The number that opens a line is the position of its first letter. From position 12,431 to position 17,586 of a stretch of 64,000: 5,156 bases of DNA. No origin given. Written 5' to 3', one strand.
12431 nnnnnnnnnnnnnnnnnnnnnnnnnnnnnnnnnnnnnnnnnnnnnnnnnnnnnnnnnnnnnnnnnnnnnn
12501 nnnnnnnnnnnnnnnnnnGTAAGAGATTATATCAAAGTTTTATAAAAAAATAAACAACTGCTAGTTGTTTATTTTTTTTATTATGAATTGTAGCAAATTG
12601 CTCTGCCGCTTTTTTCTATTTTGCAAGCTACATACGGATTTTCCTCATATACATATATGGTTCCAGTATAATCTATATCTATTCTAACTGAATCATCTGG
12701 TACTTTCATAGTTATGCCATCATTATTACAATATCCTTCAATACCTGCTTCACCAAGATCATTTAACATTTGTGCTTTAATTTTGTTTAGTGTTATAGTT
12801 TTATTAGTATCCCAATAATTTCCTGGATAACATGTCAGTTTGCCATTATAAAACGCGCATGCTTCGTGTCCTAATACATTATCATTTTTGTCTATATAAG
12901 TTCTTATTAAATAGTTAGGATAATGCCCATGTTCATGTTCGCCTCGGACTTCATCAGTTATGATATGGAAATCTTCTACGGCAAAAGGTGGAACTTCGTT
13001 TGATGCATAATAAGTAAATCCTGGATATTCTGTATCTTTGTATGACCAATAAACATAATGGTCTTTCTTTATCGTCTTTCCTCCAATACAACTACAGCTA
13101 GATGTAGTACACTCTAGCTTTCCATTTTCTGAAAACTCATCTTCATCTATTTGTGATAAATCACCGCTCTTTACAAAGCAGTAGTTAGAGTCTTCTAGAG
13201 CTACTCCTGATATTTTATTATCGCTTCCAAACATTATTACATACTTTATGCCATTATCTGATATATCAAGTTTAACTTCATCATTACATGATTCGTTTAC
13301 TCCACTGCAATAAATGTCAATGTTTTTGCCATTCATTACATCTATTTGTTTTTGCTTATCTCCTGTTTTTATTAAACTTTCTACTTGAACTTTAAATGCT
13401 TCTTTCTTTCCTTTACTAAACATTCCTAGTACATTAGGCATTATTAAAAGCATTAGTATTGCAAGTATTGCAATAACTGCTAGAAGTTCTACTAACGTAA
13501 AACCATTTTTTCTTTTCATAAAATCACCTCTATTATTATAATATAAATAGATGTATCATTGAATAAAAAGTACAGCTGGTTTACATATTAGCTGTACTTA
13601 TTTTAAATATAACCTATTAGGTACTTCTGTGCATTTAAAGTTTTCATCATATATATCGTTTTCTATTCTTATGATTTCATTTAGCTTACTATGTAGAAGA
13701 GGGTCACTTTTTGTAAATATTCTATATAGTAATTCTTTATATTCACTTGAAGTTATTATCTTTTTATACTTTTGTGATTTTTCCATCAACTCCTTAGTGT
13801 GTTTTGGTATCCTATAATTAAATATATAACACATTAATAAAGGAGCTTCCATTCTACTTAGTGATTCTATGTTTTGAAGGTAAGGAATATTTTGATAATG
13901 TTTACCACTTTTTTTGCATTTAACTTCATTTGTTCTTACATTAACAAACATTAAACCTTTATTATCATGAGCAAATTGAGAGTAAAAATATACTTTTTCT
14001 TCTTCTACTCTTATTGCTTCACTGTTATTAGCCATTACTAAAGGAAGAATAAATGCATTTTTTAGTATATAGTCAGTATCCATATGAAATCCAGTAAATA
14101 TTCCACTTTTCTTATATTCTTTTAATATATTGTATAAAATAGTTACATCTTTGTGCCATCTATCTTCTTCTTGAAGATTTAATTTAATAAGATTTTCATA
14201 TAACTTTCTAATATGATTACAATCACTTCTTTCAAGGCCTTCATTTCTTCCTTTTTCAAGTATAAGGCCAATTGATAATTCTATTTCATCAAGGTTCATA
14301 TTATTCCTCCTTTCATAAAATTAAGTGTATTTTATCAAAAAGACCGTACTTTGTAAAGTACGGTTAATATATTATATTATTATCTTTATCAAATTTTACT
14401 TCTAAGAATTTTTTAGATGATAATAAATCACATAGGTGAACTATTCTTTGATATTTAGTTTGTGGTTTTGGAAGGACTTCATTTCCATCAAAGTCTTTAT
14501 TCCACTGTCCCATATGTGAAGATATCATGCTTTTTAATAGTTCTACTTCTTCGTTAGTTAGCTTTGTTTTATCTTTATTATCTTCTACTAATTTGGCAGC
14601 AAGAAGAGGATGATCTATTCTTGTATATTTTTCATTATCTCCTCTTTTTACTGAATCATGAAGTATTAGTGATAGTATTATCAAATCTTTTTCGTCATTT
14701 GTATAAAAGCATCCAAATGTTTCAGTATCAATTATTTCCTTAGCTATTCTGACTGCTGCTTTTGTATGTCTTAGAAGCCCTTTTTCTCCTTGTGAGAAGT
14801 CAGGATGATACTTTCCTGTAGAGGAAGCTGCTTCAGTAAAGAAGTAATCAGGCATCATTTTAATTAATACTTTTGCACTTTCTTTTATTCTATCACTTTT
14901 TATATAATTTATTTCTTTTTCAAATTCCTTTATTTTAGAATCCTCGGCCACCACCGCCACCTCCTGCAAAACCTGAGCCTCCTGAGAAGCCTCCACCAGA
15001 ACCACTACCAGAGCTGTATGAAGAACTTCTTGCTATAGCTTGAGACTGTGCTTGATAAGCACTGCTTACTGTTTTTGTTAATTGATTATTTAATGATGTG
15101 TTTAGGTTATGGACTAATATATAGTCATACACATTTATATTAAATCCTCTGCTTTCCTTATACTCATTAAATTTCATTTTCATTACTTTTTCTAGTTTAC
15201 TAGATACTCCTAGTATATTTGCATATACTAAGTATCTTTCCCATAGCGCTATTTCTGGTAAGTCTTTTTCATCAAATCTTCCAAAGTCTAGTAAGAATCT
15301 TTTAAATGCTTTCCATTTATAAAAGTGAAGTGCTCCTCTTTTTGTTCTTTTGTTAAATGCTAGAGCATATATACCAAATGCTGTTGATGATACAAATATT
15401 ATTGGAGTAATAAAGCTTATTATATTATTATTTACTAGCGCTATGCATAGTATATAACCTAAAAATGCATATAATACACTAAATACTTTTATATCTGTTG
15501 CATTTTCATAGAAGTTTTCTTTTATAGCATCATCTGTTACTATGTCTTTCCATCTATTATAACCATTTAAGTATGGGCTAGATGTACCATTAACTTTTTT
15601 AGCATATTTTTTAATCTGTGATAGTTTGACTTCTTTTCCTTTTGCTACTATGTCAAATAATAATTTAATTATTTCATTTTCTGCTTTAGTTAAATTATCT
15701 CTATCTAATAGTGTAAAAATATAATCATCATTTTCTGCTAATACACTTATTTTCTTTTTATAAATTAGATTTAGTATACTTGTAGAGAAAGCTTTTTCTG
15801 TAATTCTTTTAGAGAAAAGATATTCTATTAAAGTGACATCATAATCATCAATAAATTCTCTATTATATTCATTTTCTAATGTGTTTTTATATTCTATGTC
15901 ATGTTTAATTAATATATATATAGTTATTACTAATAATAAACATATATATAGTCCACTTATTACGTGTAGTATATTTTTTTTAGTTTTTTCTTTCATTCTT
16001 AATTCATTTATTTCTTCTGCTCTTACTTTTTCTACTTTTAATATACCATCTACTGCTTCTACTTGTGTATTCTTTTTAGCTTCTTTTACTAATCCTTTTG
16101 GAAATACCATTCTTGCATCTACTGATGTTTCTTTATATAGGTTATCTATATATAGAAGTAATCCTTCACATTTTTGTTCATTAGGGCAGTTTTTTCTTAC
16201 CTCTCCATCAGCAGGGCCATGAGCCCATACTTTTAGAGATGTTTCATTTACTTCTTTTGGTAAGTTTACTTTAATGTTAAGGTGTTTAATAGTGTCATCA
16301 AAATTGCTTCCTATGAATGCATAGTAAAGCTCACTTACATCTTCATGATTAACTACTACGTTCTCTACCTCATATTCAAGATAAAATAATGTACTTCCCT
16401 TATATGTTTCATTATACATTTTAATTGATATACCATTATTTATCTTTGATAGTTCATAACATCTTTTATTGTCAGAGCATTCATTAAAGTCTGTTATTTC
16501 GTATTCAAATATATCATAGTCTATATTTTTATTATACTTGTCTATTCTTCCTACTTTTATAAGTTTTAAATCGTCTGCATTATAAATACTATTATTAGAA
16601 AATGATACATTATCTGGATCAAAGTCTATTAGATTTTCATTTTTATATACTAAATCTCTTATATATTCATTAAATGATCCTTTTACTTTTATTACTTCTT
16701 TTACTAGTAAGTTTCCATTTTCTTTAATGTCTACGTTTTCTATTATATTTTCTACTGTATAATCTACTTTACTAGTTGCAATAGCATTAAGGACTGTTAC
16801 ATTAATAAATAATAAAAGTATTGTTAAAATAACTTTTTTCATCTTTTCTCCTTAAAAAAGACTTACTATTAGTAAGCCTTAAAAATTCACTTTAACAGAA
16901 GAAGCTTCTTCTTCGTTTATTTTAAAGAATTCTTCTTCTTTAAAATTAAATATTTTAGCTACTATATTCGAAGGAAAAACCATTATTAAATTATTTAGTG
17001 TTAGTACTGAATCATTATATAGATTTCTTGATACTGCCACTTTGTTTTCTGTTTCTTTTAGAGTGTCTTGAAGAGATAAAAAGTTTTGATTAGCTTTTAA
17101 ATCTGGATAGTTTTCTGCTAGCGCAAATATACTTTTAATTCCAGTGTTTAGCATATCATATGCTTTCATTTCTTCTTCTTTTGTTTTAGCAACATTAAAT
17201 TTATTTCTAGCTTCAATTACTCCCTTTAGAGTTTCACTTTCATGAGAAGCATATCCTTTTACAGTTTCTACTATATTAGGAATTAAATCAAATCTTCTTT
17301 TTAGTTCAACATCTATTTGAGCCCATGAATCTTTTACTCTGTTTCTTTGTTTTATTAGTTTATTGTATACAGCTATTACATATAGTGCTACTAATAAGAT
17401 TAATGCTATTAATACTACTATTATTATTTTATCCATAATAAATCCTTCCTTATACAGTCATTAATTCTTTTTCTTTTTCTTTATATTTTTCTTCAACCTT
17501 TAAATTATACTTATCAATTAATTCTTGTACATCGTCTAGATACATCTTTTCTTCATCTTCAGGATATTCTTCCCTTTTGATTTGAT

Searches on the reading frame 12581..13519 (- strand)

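Call 4: search_protein_families(library=pfam, proteins=[window:12581-13519:-], max_evalue=0.01)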
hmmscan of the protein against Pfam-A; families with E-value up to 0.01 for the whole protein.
window:12581-13519:- (312 aa): 1 family
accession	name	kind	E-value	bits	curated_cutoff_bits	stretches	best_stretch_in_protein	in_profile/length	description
PF07963.17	N_methyl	-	3.5e-08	33.1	21.2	1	1-26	1-26/27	Prokaryotic N-terminal methylation motif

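Call 5: search_protein_families(library=ncbifam, proteins=[window:12581-13519:-], max_evalue=0.01)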
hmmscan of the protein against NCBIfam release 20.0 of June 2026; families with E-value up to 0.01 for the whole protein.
window:12581-13519:- (312 aa): 11 families
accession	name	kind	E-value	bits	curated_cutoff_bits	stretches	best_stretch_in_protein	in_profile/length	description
NF040999.1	pilin_ComGC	equivalog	2.1e-07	31.1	75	1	5-32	2-29/84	competence type IV pilus major pilin ComGC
TIGR01710.1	typeII_sec_gspG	equivalog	4.5e-07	30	88.85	1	6-54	2-50/134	type II secretion system major pseudopilin GspG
TIGR02532.1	IV_pilin_GFxxxE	domain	5.4e-07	29.2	16.3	1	5-26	2-23/24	prepilin-type N-terminal cleavage/methylation domain-containing protein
NF041013.1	T4P_ComGE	equivalog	7.1e-07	29.2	49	1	2-67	1-67/83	competence type IV pilus minor pilin ComGE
NF040982.1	ComGD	equivalog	8.9e-06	26.2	70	1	4-52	1-49/139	competence type IV pilus minor pilin ComGD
NF041775.1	typeIV_PilA_Myxo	equivalog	4.3e-05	23.6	400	1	3-50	9-56/214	type IV pilin protein PilA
NF007862.0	PRK10574.1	equivalog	0.00049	20.3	138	1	1-31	1-31/145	prepilin peptidase-dependent pilin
TIGR02599.1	TIGR02599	subfamily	0.0012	18.1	256.5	1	6-36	1-30/361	Verru_Chthon cassette protein C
TIGR02596.1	TIGR02596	subfamily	0.0021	18.2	70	1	7-34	1-28/196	Verru_Chthon cassette protein D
NF038304.1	EPS_HpsC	equivalog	0.0079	15.8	200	0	2-52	18-68/318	hormogonium polysaccharide secretion pseudopilin HpsC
NF041002.1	pilin_ComGF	equivalog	0.0081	16.4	80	0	5-43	2-39/139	competence type IV pilus minor pilin ComGF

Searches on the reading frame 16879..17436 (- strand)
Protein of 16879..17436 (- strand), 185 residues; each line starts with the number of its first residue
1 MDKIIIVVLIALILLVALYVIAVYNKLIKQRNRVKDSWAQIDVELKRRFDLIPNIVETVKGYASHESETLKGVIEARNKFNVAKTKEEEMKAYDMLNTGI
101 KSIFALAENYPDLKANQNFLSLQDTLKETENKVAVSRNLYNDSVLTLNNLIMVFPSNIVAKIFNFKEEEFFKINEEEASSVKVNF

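Call 26: search_protein_families(library=pfam, proteins=[window:16879-17436:-], max_evalue=0.01)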
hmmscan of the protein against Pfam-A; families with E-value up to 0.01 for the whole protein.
window:16879-17436:- (185 aa): 1 family
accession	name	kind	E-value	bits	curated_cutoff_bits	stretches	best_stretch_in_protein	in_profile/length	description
PF04011.17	LemA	-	7.6e-57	191.8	26.2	1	37-185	1-149/149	LemA family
